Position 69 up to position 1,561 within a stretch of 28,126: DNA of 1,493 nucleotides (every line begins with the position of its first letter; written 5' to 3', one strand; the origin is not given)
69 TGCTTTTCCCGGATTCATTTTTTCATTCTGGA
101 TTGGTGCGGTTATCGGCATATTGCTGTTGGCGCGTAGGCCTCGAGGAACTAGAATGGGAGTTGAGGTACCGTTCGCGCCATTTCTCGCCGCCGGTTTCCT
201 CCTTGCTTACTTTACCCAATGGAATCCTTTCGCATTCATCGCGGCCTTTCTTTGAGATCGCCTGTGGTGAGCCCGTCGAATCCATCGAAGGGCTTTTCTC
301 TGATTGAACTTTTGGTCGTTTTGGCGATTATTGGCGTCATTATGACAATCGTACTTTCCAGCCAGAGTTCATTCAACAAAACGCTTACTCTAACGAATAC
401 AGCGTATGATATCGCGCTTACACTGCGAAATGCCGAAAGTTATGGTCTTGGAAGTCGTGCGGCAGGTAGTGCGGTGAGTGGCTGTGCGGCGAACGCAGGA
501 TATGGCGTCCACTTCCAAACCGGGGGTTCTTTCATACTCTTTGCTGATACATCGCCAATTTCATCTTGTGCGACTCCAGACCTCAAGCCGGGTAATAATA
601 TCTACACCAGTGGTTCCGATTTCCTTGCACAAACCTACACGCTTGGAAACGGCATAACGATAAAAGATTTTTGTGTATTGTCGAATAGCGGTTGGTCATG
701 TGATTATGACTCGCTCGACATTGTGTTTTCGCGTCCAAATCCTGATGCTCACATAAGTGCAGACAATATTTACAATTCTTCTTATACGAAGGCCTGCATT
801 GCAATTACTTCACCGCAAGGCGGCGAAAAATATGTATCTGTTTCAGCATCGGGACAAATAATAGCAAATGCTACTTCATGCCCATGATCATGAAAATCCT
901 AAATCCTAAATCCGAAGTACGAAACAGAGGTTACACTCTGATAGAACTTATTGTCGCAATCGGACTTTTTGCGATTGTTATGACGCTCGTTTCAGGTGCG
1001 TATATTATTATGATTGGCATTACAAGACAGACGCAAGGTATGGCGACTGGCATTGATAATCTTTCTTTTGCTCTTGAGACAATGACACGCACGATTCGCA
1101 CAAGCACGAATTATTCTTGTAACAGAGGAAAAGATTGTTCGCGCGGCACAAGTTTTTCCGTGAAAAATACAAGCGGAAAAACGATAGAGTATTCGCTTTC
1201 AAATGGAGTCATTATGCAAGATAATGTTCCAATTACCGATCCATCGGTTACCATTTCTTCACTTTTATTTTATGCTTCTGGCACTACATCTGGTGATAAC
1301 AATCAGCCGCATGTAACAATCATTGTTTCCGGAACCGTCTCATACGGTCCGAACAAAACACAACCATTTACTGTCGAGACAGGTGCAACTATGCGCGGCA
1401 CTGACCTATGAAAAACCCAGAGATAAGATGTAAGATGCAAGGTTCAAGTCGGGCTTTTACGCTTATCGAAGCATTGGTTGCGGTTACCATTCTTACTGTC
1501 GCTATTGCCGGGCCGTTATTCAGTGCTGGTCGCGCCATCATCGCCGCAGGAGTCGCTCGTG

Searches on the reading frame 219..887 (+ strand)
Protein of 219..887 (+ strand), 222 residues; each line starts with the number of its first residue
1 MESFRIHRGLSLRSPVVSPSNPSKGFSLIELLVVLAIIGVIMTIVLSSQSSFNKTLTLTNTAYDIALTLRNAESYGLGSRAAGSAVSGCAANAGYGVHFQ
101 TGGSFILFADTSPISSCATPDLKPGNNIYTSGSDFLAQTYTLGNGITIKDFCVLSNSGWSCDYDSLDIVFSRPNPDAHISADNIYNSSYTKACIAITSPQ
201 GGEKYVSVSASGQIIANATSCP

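Call 37: search_protein_families(library=pfam, proteins=[window:219-887:+], max_evalue=0.00001)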
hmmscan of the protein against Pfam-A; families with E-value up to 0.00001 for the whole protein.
window:219-887:+ (222 aa): 1 family
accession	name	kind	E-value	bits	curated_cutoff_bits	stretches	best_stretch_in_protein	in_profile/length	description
PF07963.17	N_methyl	-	4.8e-09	35.9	21.2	1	22-46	3-27/27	Prokaryotic N-terminal methylation motif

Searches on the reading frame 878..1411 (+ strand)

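Call 37: search_protein_families(library=pfam, proteins=[window:878-1411:+], max_evalue=0.00001)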
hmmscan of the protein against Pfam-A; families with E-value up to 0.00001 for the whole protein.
window:878-1411:+ (177 aa): 1 family
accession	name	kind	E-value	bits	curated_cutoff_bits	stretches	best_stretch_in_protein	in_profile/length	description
PF07963.17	N_methyl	-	9e-08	31.8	21.2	1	15-38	3-26/27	Prokaryotic N-terminal methylation motif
